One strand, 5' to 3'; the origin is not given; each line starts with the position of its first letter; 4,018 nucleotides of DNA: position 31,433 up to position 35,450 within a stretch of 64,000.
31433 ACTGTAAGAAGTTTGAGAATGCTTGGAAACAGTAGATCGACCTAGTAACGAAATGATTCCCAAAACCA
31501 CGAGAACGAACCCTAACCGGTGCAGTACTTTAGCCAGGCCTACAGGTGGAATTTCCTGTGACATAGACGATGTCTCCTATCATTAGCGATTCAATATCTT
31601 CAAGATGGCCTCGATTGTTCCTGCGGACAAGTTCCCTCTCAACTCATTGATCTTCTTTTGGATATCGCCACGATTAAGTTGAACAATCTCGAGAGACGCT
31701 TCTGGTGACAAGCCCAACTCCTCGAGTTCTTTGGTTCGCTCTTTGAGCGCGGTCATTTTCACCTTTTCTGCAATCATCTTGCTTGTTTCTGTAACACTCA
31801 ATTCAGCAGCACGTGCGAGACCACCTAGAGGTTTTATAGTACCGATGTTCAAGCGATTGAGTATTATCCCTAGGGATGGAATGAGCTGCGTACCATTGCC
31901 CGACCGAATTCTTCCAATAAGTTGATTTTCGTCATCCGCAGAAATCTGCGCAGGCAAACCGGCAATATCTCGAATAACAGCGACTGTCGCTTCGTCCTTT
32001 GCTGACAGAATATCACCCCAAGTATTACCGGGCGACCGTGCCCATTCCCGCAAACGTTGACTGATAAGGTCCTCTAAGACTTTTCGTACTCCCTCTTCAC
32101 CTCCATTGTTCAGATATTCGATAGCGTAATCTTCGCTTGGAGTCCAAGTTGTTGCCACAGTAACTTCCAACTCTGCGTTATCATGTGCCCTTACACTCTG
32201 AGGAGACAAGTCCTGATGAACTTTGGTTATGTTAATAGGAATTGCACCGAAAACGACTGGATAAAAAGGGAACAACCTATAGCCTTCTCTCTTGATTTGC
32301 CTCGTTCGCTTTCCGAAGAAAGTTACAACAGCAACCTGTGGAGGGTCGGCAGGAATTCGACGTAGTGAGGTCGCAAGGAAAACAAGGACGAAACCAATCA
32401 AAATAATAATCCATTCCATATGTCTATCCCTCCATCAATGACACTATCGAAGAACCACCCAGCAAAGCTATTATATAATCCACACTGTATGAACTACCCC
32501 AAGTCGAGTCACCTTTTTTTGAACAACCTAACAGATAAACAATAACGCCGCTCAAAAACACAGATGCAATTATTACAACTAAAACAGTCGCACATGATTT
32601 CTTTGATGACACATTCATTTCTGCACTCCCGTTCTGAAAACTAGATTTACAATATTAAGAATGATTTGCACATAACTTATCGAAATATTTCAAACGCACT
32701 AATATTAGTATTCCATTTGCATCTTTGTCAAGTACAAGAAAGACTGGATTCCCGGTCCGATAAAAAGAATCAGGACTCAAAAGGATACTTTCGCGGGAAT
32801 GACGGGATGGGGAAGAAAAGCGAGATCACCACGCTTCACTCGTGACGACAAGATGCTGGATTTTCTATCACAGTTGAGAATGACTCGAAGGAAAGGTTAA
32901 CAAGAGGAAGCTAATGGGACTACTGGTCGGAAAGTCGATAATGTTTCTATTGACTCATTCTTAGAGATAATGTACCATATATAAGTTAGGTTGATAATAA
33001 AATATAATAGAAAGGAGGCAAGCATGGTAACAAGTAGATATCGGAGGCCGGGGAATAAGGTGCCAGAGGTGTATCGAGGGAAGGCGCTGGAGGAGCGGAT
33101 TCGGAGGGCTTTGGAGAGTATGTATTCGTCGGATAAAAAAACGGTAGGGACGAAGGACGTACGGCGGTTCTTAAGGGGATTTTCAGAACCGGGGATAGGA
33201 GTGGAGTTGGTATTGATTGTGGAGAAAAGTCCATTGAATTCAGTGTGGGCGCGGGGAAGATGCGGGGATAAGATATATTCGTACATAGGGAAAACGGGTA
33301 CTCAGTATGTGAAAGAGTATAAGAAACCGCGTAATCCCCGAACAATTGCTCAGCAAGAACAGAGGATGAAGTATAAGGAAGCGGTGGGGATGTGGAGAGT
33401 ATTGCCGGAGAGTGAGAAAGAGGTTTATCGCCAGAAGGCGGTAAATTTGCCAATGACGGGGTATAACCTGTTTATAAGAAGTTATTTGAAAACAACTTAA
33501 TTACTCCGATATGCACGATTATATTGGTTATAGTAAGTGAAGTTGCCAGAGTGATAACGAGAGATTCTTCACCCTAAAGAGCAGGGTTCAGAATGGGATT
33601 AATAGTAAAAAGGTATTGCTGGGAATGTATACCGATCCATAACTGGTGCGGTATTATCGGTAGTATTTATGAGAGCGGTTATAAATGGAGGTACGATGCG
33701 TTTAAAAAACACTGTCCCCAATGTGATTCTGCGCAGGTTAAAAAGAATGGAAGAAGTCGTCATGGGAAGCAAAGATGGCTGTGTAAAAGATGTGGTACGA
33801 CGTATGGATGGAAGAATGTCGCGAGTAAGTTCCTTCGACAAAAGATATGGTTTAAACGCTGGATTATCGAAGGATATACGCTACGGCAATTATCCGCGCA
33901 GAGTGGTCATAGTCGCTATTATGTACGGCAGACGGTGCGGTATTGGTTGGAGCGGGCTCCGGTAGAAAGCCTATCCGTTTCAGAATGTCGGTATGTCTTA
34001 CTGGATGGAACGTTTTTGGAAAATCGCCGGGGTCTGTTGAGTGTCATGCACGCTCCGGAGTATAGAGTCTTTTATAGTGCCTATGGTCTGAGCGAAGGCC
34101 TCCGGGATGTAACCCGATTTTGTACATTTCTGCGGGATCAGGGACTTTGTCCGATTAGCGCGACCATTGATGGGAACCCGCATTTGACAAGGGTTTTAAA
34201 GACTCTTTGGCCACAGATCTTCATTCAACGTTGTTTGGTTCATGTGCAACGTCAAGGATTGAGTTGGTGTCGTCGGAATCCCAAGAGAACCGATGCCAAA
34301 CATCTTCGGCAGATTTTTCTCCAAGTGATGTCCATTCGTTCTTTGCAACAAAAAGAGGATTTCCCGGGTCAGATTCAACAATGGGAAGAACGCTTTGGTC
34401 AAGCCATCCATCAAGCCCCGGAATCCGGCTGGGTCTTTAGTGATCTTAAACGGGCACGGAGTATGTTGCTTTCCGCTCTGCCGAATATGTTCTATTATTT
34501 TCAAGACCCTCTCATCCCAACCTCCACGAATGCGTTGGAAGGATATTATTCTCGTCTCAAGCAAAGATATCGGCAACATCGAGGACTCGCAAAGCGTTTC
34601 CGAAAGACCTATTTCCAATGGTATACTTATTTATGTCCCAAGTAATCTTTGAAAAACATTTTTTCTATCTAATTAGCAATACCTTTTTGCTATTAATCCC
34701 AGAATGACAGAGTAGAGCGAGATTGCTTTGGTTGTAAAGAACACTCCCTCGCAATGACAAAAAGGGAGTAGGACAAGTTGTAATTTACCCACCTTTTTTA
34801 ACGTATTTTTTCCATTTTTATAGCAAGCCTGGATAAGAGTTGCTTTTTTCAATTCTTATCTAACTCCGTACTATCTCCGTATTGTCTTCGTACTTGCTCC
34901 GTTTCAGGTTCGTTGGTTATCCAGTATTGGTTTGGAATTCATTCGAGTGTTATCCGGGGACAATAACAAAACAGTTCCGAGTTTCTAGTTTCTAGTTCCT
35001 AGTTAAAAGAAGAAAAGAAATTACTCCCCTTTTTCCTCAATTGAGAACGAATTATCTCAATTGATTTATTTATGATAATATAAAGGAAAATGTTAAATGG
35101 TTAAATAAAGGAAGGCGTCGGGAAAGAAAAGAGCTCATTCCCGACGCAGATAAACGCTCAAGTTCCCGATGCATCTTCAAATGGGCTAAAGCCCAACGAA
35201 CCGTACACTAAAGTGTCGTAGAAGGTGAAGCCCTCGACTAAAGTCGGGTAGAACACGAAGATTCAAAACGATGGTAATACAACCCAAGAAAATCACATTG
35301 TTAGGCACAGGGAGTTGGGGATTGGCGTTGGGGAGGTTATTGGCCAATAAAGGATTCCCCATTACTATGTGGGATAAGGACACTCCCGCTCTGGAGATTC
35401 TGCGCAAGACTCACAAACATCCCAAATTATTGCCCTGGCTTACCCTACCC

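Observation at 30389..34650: Compositionally mosaic island of about 4.3 kb between ileS and gpsA, bounded by heptamer tandem repeats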

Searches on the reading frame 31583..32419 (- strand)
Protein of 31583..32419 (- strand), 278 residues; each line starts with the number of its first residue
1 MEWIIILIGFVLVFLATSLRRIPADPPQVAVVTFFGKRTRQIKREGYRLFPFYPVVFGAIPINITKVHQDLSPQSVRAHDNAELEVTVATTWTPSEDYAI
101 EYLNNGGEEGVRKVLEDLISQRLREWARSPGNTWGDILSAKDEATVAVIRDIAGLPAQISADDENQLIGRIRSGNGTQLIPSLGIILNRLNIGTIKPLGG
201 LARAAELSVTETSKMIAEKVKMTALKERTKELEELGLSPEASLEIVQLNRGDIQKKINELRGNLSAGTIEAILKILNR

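Call 7: search_protein_families(library=pfam, proteins=[window:31583-32419:-], max_evalue=0.01)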
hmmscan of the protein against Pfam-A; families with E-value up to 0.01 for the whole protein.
window:31583-32419:- (278 aa): 1 family
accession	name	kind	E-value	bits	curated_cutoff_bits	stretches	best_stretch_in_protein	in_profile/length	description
PF01145.31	Band_7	-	3.8e-09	37.3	23.6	1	25-210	4-160/176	SPFH domain / Band 7 family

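Call 8: search_protein_families(library=ncbifam, proteins=[window:31583-32419:-], max_evalue=0.01)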
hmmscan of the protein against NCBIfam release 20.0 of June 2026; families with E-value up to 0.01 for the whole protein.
window:31583-32419:- (278 aa): 0 families

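Call 86: search_protein_families(library=padloc, proteins=[window:31583-32419:-], max_evalue=0.01)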
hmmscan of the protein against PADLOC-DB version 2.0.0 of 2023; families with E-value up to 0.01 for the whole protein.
window:31583-32419:- (278 aa): 0 families

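Call 87: search_protein_families(library=phrogs, proteins=[window:31583-32419:-], max_evalue=0.001)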
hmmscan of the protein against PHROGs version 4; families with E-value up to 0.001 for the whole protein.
window:31583-32419:- (278 aa): 1 family
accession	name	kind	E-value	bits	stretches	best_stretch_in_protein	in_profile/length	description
phrog_200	-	other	1.6e-06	28.5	1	5-132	87-214/379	lipoprotein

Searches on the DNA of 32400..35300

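Call 57: search_rna_families(source=window, start=32400, end=35300, threshold=evalue, max_evalue=1)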
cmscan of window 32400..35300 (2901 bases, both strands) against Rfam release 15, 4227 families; matches with E-value up to 1: 0.
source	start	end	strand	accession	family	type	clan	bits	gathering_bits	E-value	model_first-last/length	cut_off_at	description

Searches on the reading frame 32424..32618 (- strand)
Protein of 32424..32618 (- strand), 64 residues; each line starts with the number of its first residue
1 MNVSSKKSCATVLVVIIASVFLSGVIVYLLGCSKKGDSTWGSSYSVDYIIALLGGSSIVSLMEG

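Call 7: search_protein_families(library=pfam, proteins=[window:32424-32618:-], max_evalue=0.01)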
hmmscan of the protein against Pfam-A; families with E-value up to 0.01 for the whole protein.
window:32424-32618:- (64 aa): 0 families

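Call 8: search_protein_families(library=ncbifam, proteins=[window:32424-32618:-], max_evalue=0.01)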
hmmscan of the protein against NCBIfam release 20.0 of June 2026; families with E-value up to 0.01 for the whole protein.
window:32424-32618:- (64 aa): 0 families

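Call 86: search_protein_families(library=padloc, proteins=[window:32424-32618:-], max_evalue=0.01)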
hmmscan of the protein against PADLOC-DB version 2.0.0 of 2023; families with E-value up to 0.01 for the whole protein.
window:32424-32618:- (64 aa): 0 families

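Call 87: search_protein_families(library=phrogs, proteins=[window:32424-32618:-], max_evalue=0.001)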
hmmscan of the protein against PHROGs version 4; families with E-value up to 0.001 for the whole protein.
window:32424-32618:- (64 aa): 0 families
